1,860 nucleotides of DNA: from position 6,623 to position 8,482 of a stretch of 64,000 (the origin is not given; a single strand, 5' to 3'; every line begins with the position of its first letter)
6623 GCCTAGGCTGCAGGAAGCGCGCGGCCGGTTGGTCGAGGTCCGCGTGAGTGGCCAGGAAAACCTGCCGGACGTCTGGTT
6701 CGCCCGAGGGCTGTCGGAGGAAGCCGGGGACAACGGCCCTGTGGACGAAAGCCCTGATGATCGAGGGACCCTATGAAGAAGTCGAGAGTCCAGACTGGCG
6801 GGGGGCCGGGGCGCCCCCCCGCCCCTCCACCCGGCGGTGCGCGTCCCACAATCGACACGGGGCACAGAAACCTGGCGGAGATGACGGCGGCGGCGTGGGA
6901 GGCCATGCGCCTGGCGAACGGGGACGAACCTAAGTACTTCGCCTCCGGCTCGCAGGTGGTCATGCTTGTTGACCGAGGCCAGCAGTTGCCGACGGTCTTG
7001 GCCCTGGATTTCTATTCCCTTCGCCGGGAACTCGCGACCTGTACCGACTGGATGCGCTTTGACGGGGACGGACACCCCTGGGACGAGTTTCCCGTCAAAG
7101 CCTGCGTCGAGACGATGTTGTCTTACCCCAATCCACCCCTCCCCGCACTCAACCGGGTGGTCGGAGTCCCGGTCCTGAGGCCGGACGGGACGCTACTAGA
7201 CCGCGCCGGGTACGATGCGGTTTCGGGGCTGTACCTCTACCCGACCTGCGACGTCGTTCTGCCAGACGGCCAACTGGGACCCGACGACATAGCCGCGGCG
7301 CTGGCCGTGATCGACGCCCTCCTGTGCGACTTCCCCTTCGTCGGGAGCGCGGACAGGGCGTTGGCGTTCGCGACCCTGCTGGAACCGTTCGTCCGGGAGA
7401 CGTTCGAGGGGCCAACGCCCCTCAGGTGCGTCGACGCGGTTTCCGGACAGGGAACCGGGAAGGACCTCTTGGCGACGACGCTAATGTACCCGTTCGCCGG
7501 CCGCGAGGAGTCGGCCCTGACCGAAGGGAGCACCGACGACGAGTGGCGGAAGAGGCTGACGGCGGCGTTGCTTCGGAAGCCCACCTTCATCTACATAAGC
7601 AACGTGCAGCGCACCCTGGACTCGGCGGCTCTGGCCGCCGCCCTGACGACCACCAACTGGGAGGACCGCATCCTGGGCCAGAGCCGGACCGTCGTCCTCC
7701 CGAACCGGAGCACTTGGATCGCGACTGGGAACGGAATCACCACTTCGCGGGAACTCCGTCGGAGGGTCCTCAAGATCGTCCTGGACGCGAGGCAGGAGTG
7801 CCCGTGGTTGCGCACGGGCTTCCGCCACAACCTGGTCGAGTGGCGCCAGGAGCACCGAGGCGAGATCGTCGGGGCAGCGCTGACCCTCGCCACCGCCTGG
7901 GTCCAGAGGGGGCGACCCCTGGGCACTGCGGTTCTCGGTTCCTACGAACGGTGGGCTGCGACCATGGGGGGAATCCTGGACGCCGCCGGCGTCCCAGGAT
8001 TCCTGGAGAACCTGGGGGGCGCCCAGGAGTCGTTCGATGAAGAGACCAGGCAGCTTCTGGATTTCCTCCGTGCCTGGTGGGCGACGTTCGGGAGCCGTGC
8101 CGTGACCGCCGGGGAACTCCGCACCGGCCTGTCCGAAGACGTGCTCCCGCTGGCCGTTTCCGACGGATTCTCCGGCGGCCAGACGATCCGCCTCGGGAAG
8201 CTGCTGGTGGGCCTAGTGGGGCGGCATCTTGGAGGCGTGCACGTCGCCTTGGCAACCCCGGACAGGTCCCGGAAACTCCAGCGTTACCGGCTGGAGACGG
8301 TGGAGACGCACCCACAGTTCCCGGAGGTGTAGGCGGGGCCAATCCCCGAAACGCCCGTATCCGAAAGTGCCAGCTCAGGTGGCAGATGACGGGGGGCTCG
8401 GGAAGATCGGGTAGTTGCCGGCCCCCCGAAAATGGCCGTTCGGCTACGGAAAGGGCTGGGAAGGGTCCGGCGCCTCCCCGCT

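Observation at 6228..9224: Paralogous small proteins with near-identical leaders flank a 519-aa unknown protein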

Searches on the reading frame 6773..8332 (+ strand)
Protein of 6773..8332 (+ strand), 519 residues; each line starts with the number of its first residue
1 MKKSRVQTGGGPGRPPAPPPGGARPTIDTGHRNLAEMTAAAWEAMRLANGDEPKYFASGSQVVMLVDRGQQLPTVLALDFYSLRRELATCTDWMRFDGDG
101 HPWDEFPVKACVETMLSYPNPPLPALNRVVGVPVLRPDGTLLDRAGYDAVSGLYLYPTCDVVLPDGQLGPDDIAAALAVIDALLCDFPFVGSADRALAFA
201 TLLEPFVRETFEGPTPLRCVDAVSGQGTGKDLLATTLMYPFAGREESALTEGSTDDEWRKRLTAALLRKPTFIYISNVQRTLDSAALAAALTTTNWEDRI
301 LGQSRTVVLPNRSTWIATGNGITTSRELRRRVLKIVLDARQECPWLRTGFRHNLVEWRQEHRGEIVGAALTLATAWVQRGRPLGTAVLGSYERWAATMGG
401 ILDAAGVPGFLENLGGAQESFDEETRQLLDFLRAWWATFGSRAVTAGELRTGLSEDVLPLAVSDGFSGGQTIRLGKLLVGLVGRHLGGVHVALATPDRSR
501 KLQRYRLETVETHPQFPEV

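Call 4: search_protein_families(library=pfam, proteins=[window:6773-8332:+], max_evalue=0.01)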
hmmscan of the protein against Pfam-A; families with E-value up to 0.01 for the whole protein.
window:6773-8332:+ (519 aa): 0 families

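Call 6: search_protein_families(library=phrogs, proteins=[window:6773-8332:+], max_evalue=0.1)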
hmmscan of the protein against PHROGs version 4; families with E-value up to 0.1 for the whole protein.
window:6773-8332:+ (519 aa): 3 families
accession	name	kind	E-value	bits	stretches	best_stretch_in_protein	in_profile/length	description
phrog_10537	-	unknown function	1.2e-61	209.9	1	111-485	810-1192/1229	-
phrog_29234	-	unknown function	3.7e-50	171.8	1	68-398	405-736/887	-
phrog_19930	-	DNA, RNA and nucleotide metabolism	4.8e-37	128.7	1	112-506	468-857/865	DNA polymerase/primase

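Call 7: search_protein_families(library=ncbifam, proteins=[window:6773-8332:+], max_evalue=0.1)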
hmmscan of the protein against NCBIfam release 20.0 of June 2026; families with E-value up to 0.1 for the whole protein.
window:6773-8332:+ (519 aa): 0 families

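Call 9: find_homologous_proteins(query=window:6773-8332:+)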
Query window:6773-8332:+ (519 aa): 317 proteins with E <= 0.001 among 8000 candidates; the best 120 are listed.
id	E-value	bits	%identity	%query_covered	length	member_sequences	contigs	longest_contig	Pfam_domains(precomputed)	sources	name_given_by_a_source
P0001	0.0e+0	1185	100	100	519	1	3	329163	-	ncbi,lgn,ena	-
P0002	1.2e-103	366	44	92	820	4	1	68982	PF09250.17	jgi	-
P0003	3.2e-103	364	44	94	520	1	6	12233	-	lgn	-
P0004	1.3e-102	362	43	90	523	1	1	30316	-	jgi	jgi:hypothetical protein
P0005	1.6e-102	362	42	93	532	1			-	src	-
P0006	2.6e-101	358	43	94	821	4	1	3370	PF13155.13,PF01807.26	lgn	-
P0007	3.2e-101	358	43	88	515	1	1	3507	-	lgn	-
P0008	1.1e-100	356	41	95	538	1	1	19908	-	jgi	jgi:putative DNA primase/helicase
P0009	1.2e-100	356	43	94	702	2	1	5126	-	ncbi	-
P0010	1.3e-100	356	42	89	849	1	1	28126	PF12965.14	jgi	-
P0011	2.1e-100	355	41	94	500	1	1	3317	-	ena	-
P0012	1.0e-99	353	44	87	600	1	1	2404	-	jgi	jgi:hypothetical protein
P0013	2.3e-99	352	42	92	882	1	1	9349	-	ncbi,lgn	-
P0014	9.8e-99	349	40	94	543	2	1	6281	-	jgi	jgi:putative DNA primase/helicase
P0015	1.1e-98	349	43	88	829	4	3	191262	PF22548.3,PF08707.17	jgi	jgi:hypothetical protein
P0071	7.9e-90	320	40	89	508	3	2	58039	-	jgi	-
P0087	2.9e-87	312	42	93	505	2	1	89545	-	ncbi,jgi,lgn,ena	-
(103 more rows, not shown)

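Call 10: search_solved_structures(query=window:6773-8332:+, max_evalue=1, show_alignments=2)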
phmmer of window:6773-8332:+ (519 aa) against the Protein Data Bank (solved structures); distinct sequences matched with E-value up to 1: 0.

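Call 11: find_encoding_contigs(protein=P0001, flank=10000, max_places=4)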
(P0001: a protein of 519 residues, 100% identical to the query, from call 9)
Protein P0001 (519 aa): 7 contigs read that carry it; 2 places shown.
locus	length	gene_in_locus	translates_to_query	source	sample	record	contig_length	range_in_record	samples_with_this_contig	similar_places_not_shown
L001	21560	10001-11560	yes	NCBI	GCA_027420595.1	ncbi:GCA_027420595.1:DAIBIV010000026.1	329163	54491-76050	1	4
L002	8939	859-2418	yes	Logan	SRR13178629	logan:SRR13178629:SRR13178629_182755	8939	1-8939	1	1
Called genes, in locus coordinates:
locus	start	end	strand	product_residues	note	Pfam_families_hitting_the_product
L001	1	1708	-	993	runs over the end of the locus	PF04313:HSDR_N, PF00270:DEAD (weak), PF04851:ResIII, PF18766:SWI2_SNF2, PF22679:T1R_D3-like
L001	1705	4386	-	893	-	PF12161:HsdM_N, PF02384:N6_Mtase, PF01420:Methylase_S (weak)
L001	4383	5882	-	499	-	PF12161:HsdM_N, PF02384:N6_Mtase, PF01170:UPF0020 (weak)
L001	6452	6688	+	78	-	-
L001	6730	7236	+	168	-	PF04002:RadC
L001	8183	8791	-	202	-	-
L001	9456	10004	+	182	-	-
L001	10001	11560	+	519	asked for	-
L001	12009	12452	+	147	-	-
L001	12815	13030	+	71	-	PF12728:HTH_17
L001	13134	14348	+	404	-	PF14659:Phage_int_SAM_3, PF00589:Phage_integrase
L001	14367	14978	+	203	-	-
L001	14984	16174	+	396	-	PF20215:DUF6575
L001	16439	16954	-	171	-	-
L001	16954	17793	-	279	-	PF01656:CbiA, PF02374:ArsA_ATPase (faint), PF06564:CBP_BcsQ (faint), PF09140:MipZ (faint), PF10609:ParA, PF13614:AAA_31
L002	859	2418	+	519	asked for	-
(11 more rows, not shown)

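Call 27: predict_structure(alignment_id=A1)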
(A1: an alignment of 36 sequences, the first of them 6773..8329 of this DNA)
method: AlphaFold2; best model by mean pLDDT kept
length: 519 residues; sequences in the alignment: 36
mean_pLDDT: 89.2   pTM: 0.81
mean pLDDT of the five models: 89.2, 87.2, 87.2, 86.9, 86.4
residues with pLDDT >= 90: 374; 70-90: 101; 50-70: 18; < 50: 26
segments of 3 or more residues with pLDDT < 50: 1-14, 16-20, 513-519
pLDDT, mean of each block of 10 residues (from residue 1): 42 46 84 93 96 93 91 93 97 94 96 93 95 97 96 96 92 98 93 96 98 97 78 97 94 94 93 95 95 93 84 96 89 89 74 94 98 98 93 97 97 72 82 96 95 89 82 90 82 86 92 43
secondary structure, 60 per line:
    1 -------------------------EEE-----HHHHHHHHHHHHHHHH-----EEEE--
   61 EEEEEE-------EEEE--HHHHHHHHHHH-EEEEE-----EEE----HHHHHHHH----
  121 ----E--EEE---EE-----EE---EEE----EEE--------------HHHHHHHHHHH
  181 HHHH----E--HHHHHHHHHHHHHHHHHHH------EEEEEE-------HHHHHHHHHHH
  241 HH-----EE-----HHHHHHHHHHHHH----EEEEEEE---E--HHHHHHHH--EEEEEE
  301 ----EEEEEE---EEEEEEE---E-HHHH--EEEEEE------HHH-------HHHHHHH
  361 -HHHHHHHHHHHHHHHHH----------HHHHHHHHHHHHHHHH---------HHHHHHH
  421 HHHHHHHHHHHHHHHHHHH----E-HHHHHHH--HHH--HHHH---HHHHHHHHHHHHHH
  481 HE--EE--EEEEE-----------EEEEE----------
elements in order: E26-28 H34-49 E55-58 E61-66 E74-77 H80-90 E92-96 E102-104 H109-116 E128-130 E146-148 E153-155 H170-184 H192-210 E217-222 H230-242 H255-267 E272-278 H285-292 E295-300 E305-310 E314-320 H326-329 E332-337 H354-360 H362-378 H389-404 H414-439 H446-452 H460-463 H467-481 E489-493 E505-509

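Call 29: fold_search(model_id=the predicted structure, library=pdb)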
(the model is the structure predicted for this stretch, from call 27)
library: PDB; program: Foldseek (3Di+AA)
matches with E <= 10: 1015; with E <= 0.001: 119
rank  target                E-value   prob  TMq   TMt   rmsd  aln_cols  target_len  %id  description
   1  7ola_C                3.1e-07  1.00  0.36  0.42  12.8       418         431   10  Structure of Primase-Helicase in SaPI5 (released 2022-07-13)
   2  7ola_A                6.0e-07  1.00  0.35  0.40   7.7       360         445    9  Structure of Primase-Helicase in SaPI5 (released 2022-07-13)
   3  8xj7_D                1.0e-06  1.00  0.34  0.38   8.7       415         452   12  The Cryo-EM structure of MPXV E5 in complex with DNA (released 2024-05-01)
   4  9ilz_F                1.2e-06  1.00  0.31  0.30  17.7       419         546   13  The Cryo-EM structure of MPXV E5 in complex with ssDNA (released 2025-06-18)
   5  8wh0_B                1.3e-06  1.00  0.35  0.39   9.6       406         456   10  MPOX E5 hexamer ssDNA and AMP-PNP bound conformation (released 2024-10-09)
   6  8hwh_B                1.3e-06  1.00  0.33  0.44   9.5       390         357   12  Cryo-EM Structure of D5 Apo-ssDNA form (released 2024-01-10)
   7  9ivf_C                1.4e-06  1.00  0.34  0.29  11.5       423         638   11  Structure of Full-Length AsfvPrimPol with polyT DNA (released 2025-12-24)
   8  9im1_A                1.8e-06  1.00  0.33  0.31  17.4       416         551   13  The Cryo-EM structure of MPXV E5 in complex with ssDNA in intermediate state 1 (released 2025-06-18)
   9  7ola_B                1.9e-06  1.00  0.36  0.41   7.5       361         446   10  Structure of Primase-Helicase in SaPI5 (released 2022-07-13)
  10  8hwg_A                1.9e-06  1.00  0.35  0.46   8.2       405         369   12  D5 ATPrS-ADP-ssDNA form (released 2024-01-10)
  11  8hwh_A                1.9e-06  1.00  0.35  0.47   7.9       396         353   13  Cryo-EM Structure of D5 Apo-ssDNA form (released 2024-01-10)
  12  8wh6_E                2.3e-06  1.00  0.31  0.23  17.4       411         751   13  MPOX E5 hexamer ADP and ssDNA bound and clear primase domain conformation (released 2024-09-25)
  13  8wh0_A                2.4e-06  1.00  0.34  0.38   9.4       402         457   10  MPOX E5 hexamer ssDNA and AMP-PNP bound conformation (released 2024-10-09)
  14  8xj8_A                2.4e-06  1.00  0.34  0.41   9.6       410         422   10  The Cryo-EM structure of MPXV E5 C-terminal in complex with DNA (released 2024-05-01)
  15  7ola_D                2.5e-06  1.00  0.37  0.48   7.3       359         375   10  Structure of Primase-Helicase in SaPI5 (released 2022-07-13)
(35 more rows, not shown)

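Call 32: find_related_loci(query=A1, collection=genome_contigs, flank=6000)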
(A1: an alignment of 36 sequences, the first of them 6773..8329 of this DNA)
Query A1 (519 aa) in genome_contigs; peptide patterns used: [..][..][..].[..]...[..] (x = any residue, [..] = any of these).
368 stretches matched a pattern; 241 encode a relative of the query (tblastn E <= 1e-3); the best 80 are kept; 80 distinct loci.
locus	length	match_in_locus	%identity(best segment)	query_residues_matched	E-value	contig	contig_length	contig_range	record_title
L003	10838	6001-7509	42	12-507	3e-107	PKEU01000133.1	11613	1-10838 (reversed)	MAG: bacterium isolate RSA8 c_000000001508, whole genome shotgun sequence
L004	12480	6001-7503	42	15-511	4e-102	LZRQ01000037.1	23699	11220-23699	MAG: Firmicutes bacterium ZCTH02-B6 BIN06_NODE21423699427, whole genome shotgun sequence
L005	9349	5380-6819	42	3-478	5e-102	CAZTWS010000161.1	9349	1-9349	MAG TPA_asm: uncultured Planctomycetaceae bacterium isolate SRP344714_co2_482 genome assembly, contig: NODE_19542_length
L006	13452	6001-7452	39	1-484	7e-100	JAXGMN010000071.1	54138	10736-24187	MAG: Thermoguttaceae bacterium isolate AnMBR.bin233 bin233_71, whole genome shotgun sequence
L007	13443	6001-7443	41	12-491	1e-99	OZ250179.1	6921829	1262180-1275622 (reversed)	MAG: Bryobacterales bacterium isolate bc87f873-21db-41cd-b6f0-d751a7935039 genome assembly, chromosome: 1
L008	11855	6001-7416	41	25-494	3e-99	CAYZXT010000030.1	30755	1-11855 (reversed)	MAG TPA_asm: uncultured Elusimicrobia sp. isolate SRP323723_co1_143 genome assembly, contig: NODE_1192_length_30755_cov_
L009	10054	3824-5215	40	17-478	6e-99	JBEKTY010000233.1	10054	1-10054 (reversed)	MAG: Thermoguttaceae bacterium isolate SPRUCE 569 SPRUCE_569_233, whole genome shotgun sequence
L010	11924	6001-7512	40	12-515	6e-99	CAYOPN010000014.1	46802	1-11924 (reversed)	MAG TPA_asm: uncultured Elusimicrobia bacterium isolate SRP150892_co2_475 genome assembly, contig: NODE_838_length_46802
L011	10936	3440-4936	40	25-512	4e-98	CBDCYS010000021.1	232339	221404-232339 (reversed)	MAG: Bryobacterales bacterium isolate 6130ab36-0be1-4cbc-8e40-5b7dbad0252f genome assembly, contig: contig_21, whole gen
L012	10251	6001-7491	39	25-517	5e-98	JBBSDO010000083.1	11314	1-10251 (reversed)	MAG: Elusimicrobiota bacterium isolate LS1_sbin.10 LS1_sbin.10_K_803526_L_11314_cov_10.8589, whole genome shotgun sequen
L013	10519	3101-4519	41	24-494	7e-98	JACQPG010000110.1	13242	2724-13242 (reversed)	MAG: Elusimicrobia bacterium isolate NC_groundwater_1301_Ag_S-0.2um_62_34 S_p2_S4_coassembly_k141_2936860, whole genome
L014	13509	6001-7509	40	25-518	1e-97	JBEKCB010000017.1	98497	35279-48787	MAG: Candidatus Brocadiia bacterium isolate SPRUCE 14 SPRUCE_14_17, whole genome shotgun sequence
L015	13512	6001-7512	40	10-508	7e-97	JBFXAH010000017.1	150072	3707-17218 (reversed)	MAG: Pirellulales bacterium isolate CA_2019_TPBS_206 NODE_961_length_150072_cov_12.944400_TPBS, whole genome shotgun seq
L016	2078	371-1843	41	18-507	8e-101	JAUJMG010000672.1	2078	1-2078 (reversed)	MAG: Thermomicrobiales bacterium isolate YPbin5 NODE_32086_length_2078_cov_9.414731, whole genome shotgun sequence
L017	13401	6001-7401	41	25-486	6e-96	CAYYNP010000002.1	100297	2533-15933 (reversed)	MAG TPA_asm: uncultured Planctomycetaceae bacterium isolate SRP077602_co5_509 genome assembly, contig: NODE_708_length_1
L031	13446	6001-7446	42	25-508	3e-90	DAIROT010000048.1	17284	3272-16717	MAG TPA_asm: Acidimicrobiales bacterium isolate CTOTU21798 NODE_499_length_17284_cov_3.518660, whole genome shotgun sequ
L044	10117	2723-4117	40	18-478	2e-88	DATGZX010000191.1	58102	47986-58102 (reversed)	MAG TPA_asm: Gemmataceae bacterium isolate SMAG_U10675 k141_423520, whole genome shotgun sequence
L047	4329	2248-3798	40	4-487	4e-88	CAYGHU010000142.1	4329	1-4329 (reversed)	MAG TPA_asm: uncultured Dehalococcoidaceae bacterium isolate ERP113451_co1_196 genome assembly, contig: NODE_29932_lengt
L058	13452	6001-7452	41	22-503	9e-87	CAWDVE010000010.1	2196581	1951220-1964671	MAG: uncultured Candidatus Rokubacteria bacterium isolate MFD05674.bin.2.168 genome assembly, contig: contig_27548, whol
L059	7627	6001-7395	38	20-478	2e-86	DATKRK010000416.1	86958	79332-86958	MAG TPA_asm: Pirellulales bacterium isolate SMAG_U14026 k141_1033487, whole genome shotgun sequence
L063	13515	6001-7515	39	10-515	6e-86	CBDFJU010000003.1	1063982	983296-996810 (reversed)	MAG: Dehalococcoidia bacterium isolate 657d8e1c-b3ee-4bf2-81bf-5276bdb608e5 genome assembly, contig: contig_3, whole gen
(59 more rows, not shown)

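Call 45: find_encoding_contigs(protein=P0004, flank=6000, max_places=2)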
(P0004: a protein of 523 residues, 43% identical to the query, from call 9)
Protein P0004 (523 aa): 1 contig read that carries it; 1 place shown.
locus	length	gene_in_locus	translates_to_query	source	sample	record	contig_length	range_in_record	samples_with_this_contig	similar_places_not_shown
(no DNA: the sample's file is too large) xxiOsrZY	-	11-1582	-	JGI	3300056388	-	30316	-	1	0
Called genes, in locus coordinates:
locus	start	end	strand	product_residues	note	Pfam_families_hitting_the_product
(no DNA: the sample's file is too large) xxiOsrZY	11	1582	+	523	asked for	-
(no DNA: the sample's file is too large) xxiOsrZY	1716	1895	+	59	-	-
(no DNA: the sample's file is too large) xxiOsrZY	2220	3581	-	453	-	PF13347:MFS_2 (faint), PF11700:ATG22, PF07690:MFS_1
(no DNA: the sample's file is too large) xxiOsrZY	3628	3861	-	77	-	-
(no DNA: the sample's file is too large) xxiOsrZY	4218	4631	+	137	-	PF00571:CBS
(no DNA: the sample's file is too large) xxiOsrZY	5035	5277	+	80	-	-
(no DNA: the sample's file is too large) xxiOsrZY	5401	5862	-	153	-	PF01261:AP_endonuc_2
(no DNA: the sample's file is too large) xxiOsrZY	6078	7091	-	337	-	PF00657:Lipase_GDSL, PF13472:Lipase_GDSL_2 (weak)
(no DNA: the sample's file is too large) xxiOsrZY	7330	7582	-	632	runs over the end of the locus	PF14508:GH97_N, PF10566:Glyco_hydro_97, PF14509:GH97_C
